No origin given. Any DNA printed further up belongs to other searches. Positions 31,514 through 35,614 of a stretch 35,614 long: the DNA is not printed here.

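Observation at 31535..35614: A giant secreted, ~10% cysteine ORF that the ORF track does not show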

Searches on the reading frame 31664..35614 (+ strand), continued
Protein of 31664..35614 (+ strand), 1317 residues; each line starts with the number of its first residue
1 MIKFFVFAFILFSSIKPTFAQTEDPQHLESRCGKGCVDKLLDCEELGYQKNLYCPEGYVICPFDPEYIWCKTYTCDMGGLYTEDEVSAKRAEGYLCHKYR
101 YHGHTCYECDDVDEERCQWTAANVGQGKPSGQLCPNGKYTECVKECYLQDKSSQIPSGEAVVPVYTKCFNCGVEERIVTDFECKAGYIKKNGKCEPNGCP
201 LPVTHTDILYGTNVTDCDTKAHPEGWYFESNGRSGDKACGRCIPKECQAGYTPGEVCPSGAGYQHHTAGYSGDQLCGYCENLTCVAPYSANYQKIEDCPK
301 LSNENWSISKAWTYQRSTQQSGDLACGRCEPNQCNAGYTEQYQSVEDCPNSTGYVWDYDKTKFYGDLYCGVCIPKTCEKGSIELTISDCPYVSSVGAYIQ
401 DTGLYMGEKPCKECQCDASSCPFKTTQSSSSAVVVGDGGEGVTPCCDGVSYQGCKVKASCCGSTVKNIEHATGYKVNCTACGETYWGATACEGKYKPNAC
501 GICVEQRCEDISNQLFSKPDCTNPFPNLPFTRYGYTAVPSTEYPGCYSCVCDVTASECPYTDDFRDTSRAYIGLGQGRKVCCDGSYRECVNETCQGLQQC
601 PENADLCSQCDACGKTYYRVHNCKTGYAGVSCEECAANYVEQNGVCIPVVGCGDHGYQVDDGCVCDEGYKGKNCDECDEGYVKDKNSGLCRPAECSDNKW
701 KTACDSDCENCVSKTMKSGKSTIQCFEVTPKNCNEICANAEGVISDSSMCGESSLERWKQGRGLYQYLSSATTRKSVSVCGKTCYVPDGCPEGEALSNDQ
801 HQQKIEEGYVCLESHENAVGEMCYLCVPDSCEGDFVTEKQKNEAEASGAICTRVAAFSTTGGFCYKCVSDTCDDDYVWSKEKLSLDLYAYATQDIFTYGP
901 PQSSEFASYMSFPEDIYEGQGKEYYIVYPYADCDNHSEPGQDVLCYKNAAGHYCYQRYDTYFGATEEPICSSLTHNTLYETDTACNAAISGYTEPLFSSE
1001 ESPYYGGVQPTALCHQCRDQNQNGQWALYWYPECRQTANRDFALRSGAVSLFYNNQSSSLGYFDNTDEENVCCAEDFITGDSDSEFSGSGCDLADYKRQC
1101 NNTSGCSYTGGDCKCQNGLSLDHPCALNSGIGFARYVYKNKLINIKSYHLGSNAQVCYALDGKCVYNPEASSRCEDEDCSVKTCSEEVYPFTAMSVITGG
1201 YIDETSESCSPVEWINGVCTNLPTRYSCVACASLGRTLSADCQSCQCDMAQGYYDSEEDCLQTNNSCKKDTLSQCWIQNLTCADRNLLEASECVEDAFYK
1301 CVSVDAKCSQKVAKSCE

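Call 23: find_encoding_contigs(protein=P0011, flank=6000, max_places=3)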
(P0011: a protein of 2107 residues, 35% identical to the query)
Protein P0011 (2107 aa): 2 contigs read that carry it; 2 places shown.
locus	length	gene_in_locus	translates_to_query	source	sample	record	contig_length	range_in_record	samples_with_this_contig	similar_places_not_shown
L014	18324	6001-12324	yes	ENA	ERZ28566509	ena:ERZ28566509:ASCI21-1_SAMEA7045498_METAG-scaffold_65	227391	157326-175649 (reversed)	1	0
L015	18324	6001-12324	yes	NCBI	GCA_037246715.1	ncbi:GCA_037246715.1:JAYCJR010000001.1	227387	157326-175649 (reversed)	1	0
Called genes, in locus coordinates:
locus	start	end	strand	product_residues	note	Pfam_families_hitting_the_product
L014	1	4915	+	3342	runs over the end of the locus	PF27023:6BHPP (faint), PF27417:BigA_3rd (weak), PF03797:Autotransporter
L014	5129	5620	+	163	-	PF06347:SH3_4, PF08239:SH3_3 (faint)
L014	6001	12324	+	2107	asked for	PF27417:BigA_3rd (weak), PF03797:Autotransporter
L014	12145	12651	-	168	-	-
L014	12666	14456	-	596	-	PF08439:Peptidase_M3_N, PF01432:Peptidase_M3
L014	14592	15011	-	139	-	-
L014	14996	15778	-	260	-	PF00483:NTP_transferase, PF01128:IspD, PF12804:NTP_transf_3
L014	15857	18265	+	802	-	PF09972:DUF2207, PF20990:DUF2207_C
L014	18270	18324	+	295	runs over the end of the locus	PF00483:NTP_transferase, PF12804:NTP_transf_3 (weak)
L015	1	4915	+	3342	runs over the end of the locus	PF27023:6BHPP (faint), PF27417:BigA_3rd (weak), PF03797:Autotransporter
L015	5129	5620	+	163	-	PF06347:SH3_4, PF08239:SH3_3 (faint)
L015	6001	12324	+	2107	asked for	PF27417:BigA_3rd (weak), PF03797:Autotransporter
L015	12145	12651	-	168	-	-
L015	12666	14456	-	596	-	PF08439:Peptidase_M3_N, PF01432:Peptidase_M3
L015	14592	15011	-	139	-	-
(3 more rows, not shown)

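Call 27: search_solved_structures(query=A1, max_evalue=1)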
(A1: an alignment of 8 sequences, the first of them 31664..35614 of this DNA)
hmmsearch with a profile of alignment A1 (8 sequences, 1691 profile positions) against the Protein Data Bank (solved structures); distinct sequences matched with E-value up to 1: 15.
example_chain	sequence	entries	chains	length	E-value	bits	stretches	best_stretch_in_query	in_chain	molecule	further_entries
2gy5_A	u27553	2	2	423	0.00021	22.1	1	797-933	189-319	Angiopoietin-1 receptor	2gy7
9lv4_B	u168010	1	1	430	0.00022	22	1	797-933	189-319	Angiopoietin-1 receptor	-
4k0v_A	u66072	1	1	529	0.00055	20.7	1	797-933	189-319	TEK tyrosine kinase variant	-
5uk5_A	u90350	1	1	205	0.0073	17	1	808-949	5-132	Neurogenic locus notch homolog protein 1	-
4cuf_A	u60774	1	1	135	0.0085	16.8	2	808-894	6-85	NEUROGENIC LOCUS NOTCH HOMOLOG PROTEIN 1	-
4cue_A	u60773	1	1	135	0.01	16.5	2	810-889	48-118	NEUROGENIC LOCUS NOTCH HOMOLOG PROTEIN 1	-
4d0f_A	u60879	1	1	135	0.011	16.4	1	808-932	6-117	NEUROGENIC LOCUS NOTCH HOMOLOG PROTEIN 1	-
2vj3_A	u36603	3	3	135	0.012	16.3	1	808-932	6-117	NEUROGENIC LOCUS NOTCH HOMOLOG PROTEIN 1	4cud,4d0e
7alj_A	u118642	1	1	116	0.017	15.8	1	808-933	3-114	Neurogenic locus Notch protein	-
1toz_A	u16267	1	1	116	0.021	15.5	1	808-932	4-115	Neurogenic locus notch homolog protein 1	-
9b3n_A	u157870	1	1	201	0.21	12.2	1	807-940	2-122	Neurogenic locus notch homolog protein 1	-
5mwb_A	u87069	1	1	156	0.22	12.1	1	812-932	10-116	Neurogenic locus notch homolog protein 2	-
1emn_A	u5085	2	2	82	0.22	12.1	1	808-885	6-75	FIBRILLIN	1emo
5jz8_B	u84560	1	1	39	0.72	10.4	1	854-889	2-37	Coagulation factor X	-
1aut_L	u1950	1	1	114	0.75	10.3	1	813-894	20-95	ACTIVATED PROTEIN C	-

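Call 46: list_cluster_members(proteins=[P0011, P0016, P0023, P0030, P0005, P0003])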
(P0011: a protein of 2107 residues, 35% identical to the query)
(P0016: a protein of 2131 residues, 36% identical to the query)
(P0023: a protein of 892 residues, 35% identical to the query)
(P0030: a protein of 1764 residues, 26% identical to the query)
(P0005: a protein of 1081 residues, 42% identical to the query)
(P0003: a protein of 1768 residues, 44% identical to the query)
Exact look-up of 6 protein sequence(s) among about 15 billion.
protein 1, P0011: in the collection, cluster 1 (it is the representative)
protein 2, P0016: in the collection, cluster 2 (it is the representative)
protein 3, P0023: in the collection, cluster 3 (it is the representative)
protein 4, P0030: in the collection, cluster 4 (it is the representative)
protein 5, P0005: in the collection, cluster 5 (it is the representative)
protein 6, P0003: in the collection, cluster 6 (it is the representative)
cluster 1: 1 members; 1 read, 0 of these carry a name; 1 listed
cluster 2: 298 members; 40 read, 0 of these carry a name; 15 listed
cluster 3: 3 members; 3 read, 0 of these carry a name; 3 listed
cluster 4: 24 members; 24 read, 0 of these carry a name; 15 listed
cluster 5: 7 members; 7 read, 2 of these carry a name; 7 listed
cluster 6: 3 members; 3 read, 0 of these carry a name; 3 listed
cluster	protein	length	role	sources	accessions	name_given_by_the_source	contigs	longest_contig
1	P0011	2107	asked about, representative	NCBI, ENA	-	-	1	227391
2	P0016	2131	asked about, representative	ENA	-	-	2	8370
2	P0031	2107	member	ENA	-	-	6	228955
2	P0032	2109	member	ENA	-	-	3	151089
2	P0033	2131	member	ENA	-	-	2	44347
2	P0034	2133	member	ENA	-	-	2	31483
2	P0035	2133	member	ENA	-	-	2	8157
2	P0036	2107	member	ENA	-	-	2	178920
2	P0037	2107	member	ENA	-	-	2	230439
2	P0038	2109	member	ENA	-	-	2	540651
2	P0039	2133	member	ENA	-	-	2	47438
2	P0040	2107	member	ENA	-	-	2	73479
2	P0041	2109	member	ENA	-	-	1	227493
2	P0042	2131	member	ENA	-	-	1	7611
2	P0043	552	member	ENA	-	-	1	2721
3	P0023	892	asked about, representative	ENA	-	-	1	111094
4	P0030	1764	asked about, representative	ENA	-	-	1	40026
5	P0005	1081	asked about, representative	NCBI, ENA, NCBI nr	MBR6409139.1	MAG: hypothetical protein IKS23_02720 [Alphaproteobacteria bacterium] | hypothetical protein [Alphaproteobacteria bacterium]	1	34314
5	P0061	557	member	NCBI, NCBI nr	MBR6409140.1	MAG: hypothetical protein IKS23_02725 [Alphaproteobacteria bacterium] | hypothetical protein [Alphaproteobacteria bacterium]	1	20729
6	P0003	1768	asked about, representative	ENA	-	-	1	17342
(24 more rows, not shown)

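Call 48: search_protein_representatives(protein=window:31664-35263:+)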
Query: 1200 residues. Proteins with E-value up to 0.001 (for the whole library): 97; up to 1e-10: 54; up to 1e-30: 15. The best 97 are listed.
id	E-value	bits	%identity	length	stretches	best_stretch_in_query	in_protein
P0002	2.0e-187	642.0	42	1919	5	29-551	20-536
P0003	3.3e-181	621.4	42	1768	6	29-640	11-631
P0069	9.2e-145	500.6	41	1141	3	7-551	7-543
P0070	2.0e-144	499.5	38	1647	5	33-634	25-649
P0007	2.2e-139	482.8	41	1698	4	29-637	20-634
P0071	4.8e-139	481.7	43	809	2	29-645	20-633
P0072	2.0e-101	357.1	44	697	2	33-463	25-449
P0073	2.2e-84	300.6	39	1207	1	28-638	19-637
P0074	5.1e-75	269.6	37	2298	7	39-516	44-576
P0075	1.6e-71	258.0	37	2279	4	28-550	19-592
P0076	6.7e-70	252.6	39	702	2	30-441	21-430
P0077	1.7e-59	218.2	33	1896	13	29-291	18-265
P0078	2.4e-39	151.4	33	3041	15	29-288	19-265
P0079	3.4e-35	137.6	35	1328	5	28-252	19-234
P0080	6.5e-34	133.4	34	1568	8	170-348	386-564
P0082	2.9e-22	94.8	44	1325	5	622-690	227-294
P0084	3.2e-21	91.3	33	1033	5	32-146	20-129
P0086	6.1e-19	83.8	33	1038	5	311-415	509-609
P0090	2.1e-18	82.0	32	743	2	29-358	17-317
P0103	6.0e-14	67.2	51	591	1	31-118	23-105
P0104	8.5e-14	66.7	46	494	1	30-117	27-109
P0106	1.2e-13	66.2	51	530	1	31-118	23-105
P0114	1.0e-12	63.2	36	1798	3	310-418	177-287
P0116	5.2e-12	60.8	40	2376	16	622-683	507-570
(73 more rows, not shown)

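Call 50: search_protein_families(library=pfam, proteins=[P0074, P0078, P0077, P0103, P0104, P0106, P0090], max_evalue=0.01)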
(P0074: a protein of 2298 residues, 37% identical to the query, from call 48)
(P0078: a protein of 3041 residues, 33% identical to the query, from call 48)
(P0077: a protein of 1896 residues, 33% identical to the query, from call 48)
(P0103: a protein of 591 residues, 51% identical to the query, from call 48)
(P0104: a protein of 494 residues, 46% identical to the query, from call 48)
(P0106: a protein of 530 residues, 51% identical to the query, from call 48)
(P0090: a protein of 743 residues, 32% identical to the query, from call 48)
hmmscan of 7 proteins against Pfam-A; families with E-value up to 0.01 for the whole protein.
P0074 (2298 aa): 1 family
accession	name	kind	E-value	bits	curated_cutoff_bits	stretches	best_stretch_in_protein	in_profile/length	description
PF21785.3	Bflower_2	-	4.6e-07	30.1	38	1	1137-1216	20-98/112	5-fold beta-flower protein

P0078 (3041 aa): 0 families

P0077 (1896 aa): 0 families

P0103 (591 aa): 0 families

P0104 (494 aa): 0 families

P0106 (530 aa): 0 families

P0090 (743 aa): 0 families

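Call 51: search_protein_families(library=pfam, proteins=[P0082, P0116, P0080, P0084, P0086, P0114], max_evalue=0.01)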
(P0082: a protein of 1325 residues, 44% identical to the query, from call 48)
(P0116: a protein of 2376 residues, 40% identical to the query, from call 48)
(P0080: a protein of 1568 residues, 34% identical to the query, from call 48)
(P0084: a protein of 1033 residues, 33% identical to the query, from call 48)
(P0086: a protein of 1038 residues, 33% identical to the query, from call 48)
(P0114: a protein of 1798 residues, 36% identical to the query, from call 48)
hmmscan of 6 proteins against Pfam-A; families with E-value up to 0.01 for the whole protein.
P0082 (1325 aa): 4 families
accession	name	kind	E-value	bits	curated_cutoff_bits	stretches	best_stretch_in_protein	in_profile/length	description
PF03797.25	Autotransporter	-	1.2e-22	81.4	26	1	1036-1277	9-255/255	Autotransporter beta-domain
PF00053.31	EGF_laminin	-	1.5e-16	60.7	21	1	435-476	3-45/49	Laminin EGF domain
PF23106.1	EGF_Teneurin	-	1.4e-15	57.4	24.3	4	256-280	4-28/30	Teneurin-like EGF domain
PF25024.1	EGF_TEN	-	2e-06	28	65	1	240-430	16-204/234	Teneurin EGF domain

P0116 (2376 aa): 2 families
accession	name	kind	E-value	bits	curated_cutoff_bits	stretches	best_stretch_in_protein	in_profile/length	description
PF25024.1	EGF_TEN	-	7.5e-11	42.5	65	1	1009-1204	30-189/234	Teneurin EGF domain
PF23106.1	EGF_Teneurin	-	2e-05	25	24.3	2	538-562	4-28/30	Teneurin-like EGF domain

P0080 (1568 aa): 2 families
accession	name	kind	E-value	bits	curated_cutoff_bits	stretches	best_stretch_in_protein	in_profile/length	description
PF14478.12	DUF4430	-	0.0018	19.2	23.8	0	149-180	32-61/72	Domain of unknown function (DUF4430)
PF25783.1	BigA_beta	-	0.0087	16.3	24.3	0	1174-1219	37-83/84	BigA beta sandwich domain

P0084 (1033 aa): 0 families

P0086 (1038 aa): 1 family
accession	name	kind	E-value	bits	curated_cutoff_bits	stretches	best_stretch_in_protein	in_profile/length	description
PF04385.20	FAINT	-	1.3e-05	25.5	20.7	0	241-266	31-56/78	Domain of unknown function, DUF529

P0114 (1798 aa): 1 family
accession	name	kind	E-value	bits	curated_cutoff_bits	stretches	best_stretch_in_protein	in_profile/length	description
PF03797.25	Autotransporter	-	7.1e-18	65.7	26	1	1543-1779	10-255/255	Autotransporter beta-domain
